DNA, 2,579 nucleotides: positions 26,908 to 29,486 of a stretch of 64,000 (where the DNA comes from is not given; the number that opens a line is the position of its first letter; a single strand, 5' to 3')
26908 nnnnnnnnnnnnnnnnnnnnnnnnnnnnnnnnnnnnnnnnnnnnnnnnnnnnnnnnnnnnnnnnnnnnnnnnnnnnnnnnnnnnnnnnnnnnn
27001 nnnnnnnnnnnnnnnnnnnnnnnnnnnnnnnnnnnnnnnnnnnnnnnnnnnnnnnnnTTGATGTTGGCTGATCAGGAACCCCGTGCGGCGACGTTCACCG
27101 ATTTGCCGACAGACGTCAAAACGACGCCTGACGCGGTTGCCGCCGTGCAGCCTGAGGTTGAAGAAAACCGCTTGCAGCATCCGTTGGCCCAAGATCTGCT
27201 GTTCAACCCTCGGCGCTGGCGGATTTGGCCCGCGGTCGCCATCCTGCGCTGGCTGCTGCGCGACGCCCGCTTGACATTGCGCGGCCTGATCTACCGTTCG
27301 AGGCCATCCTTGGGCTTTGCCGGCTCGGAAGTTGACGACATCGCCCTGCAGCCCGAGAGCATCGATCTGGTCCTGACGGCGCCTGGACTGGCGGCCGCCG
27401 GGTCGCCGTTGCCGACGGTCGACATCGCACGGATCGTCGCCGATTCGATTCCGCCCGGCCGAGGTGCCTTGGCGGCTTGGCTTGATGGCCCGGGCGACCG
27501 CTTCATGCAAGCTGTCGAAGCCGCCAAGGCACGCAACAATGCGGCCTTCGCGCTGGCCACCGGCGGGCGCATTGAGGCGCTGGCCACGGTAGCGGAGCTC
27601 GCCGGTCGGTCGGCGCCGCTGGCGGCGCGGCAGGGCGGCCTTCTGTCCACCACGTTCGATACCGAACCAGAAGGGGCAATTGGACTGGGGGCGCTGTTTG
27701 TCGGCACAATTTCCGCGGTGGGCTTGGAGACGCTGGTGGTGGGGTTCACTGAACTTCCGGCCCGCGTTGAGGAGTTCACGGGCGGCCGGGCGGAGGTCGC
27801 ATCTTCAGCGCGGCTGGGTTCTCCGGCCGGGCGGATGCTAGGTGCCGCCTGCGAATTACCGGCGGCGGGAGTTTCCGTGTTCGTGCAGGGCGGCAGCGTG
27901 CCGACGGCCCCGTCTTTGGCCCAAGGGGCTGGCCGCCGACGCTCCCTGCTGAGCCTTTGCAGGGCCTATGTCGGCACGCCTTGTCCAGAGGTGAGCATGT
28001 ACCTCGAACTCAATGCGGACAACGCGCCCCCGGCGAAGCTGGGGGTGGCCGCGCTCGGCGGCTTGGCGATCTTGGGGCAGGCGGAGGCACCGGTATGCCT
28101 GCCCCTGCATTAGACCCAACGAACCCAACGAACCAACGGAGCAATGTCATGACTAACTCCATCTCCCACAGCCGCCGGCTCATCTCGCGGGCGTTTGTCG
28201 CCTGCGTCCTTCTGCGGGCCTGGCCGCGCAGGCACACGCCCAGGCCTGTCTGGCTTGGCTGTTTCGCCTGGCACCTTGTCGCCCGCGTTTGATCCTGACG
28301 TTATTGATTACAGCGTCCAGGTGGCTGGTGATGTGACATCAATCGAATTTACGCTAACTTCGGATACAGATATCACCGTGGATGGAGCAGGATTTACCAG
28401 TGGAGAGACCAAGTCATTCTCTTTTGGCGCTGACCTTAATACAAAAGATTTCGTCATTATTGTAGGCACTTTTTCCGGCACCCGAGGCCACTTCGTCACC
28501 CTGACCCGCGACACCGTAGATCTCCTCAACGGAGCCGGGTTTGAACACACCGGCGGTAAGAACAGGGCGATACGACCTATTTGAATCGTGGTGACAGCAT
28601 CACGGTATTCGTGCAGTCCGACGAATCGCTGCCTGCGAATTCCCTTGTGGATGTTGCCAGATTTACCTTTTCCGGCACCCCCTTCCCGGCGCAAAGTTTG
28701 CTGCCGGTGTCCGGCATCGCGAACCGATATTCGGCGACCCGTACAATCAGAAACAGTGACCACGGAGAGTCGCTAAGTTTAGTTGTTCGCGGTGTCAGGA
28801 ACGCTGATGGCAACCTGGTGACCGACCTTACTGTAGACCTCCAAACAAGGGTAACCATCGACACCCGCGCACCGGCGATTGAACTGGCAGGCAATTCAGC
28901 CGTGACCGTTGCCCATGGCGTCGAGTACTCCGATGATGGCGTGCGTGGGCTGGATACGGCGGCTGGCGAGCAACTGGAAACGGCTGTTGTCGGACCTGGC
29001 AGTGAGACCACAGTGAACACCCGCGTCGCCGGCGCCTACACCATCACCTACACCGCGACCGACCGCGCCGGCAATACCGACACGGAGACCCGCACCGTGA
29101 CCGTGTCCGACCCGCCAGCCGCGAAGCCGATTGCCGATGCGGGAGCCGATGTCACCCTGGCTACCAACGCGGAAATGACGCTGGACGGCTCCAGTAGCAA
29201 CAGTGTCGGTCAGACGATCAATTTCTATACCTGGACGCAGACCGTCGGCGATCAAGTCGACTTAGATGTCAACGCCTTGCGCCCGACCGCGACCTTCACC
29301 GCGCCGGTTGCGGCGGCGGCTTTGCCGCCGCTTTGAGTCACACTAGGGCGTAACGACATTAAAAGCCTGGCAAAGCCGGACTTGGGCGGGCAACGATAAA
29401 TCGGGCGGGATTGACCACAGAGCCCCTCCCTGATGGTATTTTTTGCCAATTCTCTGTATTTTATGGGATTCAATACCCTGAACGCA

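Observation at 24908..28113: Orphan T6SS baseplate-wedge trio tssE-tssF-tssG with no other T6SS core gene in 64 kb, followed directly by adhesin genes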

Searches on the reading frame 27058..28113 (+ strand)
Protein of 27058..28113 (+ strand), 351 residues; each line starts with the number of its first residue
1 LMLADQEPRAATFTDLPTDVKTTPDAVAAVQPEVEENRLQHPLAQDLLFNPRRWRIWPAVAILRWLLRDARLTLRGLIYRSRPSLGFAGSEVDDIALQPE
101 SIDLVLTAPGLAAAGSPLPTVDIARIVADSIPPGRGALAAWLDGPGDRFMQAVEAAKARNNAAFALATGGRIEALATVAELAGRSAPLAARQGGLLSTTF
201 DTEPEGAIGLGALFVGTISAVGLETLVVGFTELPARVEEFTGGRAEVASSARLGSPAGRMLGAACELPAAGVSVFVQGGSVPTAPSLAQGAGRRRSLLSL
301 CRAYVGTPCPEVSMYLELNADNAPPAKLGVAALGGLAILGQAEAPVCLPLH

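Call 3: search_protein_families(library=pfam, proteins=[window:27058-28113:+], max_evalue=1)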
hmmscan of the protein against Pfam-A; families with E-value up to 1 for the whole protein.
window:27058-28113:+ (351 aa): 1 family
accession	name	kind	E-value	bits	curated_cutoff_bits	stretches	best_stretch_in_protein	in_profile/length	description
PF06996.16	T6SS_TssG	-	6e-20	72.2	24.6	1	77-337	35-301/304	Type VI secretion, TssG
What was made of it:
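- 27061..28113 (+): tssG (baseplate wedge subunit), 350 aa. It overlaps tssF by 11 nt, which suggests translational coupling. PF06996 E = 6e-20 (call 3).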

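Call 4: search_protein_families(library=ncbifam, proteins=[window:27058-28113:+], max_evalue=1)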
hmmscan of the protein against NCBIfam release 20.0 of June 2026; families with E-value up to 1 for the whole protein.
window:27058-28113:+ (351 aa): 1 family
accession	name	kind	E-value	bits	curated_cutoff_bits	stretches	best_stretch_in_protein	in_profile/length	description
TIGR03347.1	VI_chp_1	equivalog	1.4e-16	60.6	143.3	1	80-339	38-299/300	type VI secretion system baseplate subunit TssG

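Call 38: search_solved_structures(query=window:27058-28113:+, max_evalue=0.01)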
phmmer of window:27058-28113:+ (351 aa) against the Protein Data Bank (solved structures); distinct sequences matched with E-value up to 0.01: 0.

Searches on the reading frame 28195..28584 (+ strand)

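Call 3: search_protein_families(library=pfam, proteins=[window:28195-28584:+], max_evalue=1)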
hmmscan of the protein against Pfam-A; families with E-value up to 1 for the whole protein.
window:28195-28584:+ (129 aa): 1 family
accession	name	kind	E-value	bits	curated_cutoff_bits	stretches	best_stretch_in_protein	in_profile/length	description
PF12733.13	Cadherin-like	-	1.1e-05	26.2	24.2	1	23-83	6-66/89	Cadherin-like beta sandwich domain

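Call 4: search_protein_families(library=ncbifam, proteins=[window:28195-28584:+], max_evalue=1)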
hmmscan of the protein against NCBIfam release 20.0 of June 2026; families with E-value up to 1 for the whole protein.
window:28195-28584:+ (129 aa): 0 families

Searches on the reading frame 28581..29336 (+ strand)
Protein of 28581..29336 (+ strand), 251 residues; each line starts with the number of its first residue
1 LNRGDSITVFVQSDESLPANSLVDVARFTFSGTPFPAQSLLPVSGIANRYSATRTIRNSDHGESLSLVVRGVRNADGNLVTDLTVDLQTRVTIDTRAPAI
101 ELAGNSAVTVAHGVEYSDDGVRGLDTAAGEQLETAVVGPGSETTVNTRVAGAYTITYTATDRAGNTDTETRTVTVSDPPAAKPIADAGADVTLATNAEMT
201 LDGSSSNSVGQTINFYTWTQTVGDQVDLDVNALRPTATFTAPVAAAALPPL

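Call 3: search_protein_families(library=pfam, proteins=[window:28581-29336:+], max_evalue=1)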
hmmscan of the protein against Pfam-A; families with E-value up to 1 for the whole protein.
window:28581-29336:+ (251 aa): 10 families
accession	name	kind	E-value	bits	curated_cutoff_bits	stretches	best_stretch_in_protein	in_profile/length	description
PF16403.11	Bact_surface_Ig-like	-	1.3e-14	54.4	27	1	100-175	1-71/71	Bacterial surface protein, Ig-like domain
PF22352.2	K319L-like_PKD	-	3.1e-08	33.9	27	2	187-243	1-58/84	K319L-like, PKD domain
PF18911.6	PKD_4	-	2.4e-05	24.7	27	2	181-241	2-58/85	PKD domain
PF19077.6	Big_13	-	0.0031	18.4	27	1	145-175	69-100/102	Bacterial Ig-like domain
PF02494.22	HYR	-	0.0081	16.9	21.7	1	94-175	2-81/81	HYR domain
PF18981.6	InlK_D3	-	0.034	14.7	25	1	142-175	41-73/75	Internalin K domain (D3/D4)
PF13750.12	Big_3_3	-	0.058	13.5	27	0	150-172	121-143/157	Bacterial Ig-like domain (group 3)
PF23237.1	HYR_4C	-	0.071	13.7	27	1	143-175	41-73/73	HYR-like domain with 4 cysteines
PF09136.16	Glucodextran_B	-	0.21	11.9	27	1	147-175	53-81/83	Glucodextranase, domain B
PF00801.26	PKD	-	0.4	11.1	23.5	1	138-173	44-79/80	PKD domain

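Call 4: search_protein_families(library=ncbifam, proteins=[window:28581-29336:+], max_evalue=1)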
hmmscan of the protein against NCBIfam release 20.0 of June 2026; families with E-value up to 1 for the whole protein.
window:28581-29336:+ (251 aa): 6 families
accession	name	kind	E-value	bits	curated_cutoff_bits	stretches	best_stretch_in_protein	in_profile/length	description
NF038112.1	myxo_dep_M36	subfamily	1.1e-09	36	1500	1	152-246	1353-1443/1604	myxosortase-dependent M36 family metallopeptidase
NF047446.1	barrel_OmpL47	domain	0.0003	21.2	40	1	145-174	37-67/68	OmpL47-type beta-barrel domain-containing protein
NF047441.1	Lepto_OmpL47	equivalog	0.00079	19.1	250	1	90-177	135-231/336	multi-beta-barrel domain surface protein OmpL47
NF033932.1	LapB_rpt_80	domain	0.0028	17.9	45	1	151-200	1-49/83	LapB repeat-containing protein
TIGR03000.1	plancto_dom_1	domain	0.009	15.9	43.1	1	189-230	5-46/75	TIGR03000 domain-containing protein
TIGR03769.1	P_ac_wall_RPT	domain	0.072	13.7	30.9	1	150-175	12-39/41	TIGR03769 domain-containing protein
